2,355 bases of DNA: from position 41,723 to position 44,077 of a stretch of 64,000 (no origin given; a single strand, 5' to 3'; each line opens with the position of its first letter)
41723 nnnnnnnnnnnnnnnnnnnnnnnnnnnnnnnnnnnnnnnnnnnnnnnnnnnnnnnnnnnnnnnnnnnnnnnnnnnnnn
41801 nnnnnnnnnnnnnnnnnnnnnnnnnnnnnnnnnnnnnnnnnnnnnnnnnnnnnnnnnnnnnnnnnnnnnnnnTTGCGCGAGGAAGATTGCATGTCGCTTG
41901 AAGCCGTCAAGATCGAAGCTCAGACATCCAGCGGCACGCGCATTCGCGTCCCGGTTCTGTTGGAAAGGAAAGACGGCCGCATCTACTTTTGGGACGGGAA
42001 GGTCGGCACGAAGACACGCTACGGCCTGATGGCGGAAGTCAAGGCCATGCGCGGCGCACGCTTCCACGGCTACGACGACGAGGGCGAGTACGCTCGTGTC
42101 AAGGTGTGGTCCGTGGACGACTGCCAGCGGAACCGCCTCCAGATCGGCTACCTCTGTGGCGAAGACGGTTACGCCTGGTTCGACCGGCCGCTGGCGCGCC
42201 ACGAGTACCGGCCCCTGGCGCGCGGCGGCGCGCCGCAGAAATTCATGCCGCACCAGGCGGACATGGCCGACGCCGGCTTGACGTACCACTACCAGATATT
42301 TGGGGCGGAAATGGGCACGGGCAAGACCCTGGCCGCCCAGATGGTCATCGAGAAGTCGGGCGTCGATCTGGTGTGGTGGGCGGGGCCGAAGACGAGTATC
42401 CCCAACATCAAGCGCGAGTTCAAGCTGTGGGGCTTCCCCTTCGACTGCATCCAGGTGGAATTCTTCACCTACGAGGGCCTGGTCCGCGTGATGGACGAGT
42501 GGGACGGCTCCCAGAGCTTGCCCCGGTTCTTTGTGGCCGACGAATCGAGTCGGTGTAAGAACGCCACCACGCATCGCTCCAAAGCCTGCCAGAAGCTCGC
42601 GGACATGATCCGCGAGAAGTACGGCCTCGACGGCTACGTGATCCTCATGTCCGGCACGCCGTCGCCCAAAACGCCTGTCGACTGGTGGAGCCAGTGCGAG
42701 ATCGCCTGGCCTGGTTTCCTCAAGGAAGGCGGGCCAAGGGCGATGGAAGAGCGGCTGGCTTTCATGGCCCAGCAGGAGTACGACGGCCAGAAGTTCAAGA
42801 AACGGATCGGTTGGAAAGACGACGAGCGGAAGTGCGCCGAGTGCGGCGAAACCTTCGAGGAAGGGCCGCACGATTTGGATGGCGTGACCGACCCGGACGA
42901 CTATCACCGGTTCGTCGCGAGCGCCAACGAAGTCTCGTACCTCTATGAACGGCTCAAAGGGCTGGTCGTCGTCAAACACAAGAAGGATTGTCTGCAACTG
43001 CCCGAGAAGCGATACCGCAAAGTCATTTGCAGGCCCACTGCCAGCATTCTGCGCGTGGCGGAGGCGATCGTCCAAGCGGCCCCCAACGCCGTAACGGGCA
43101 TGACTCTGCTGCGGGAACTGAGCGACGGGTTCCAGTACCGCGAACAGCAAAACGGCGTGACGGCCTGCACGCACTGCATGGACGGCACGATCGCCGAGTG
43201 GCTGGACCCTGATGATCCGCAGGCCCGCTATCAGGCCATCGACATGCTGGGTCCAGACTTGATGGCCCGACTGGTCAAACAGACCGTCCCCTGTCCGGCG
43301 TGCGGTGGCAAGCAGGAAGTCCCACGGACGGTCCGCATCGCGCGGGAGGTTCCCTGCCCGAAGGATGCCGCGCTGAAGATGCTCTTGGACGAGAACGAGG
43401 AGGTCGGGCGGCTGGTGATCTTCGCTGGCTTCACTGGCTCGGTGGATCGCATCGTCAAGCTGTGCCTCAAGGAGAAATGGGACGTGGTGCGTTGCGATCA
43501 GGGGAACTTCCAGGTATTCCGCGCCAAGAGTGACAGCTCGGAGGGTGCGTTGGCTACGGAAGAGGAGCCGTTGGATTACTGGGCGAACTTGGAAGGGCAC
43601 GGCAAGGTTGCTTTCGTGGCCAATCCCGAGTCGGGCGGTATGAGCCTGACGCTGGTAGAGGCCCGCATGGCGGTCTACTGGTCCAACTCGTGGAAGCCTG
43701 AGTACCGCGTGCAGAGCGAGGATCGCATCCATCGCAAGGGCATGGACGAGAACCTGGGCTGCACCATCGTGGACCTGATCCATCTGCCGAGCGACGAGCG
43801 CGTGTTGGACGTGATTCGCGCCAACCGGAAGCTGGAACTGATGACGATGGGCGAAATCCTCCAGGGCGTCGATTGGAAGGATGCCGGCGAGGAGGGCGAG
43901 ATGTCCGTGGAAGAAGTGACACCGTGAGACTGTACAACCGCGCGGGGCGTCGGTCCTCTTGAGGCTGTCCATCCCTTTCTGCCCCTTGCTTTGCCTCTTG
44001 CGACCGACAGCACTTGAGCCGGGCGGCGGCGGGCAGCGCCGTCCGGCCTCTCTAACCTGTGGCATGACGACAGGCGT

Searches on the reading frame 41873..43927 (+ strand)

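Call 15: search_protein_families(library=pfam, proteins=[window:41873-43927:+], max_evalue=0.01)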
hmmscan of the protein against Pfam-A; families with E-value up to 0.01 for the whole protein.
window:41873-43927:+ (684 aa): 0 families

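Call 18: search_protein_families(library=phrogs, proteins=[window:41873-43927:+], max_evalue=0.001)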
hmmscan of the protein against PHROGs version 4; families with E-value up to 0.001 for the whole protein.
window:41873-43927:+ (684 aa): 1 family
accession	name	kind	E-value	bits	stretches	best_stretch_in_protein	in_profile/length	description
phrog_62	-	DNA, RNA and nucleotide metabolism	8.9e-50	170.3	1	89-653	674-1127/1881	DNA helicase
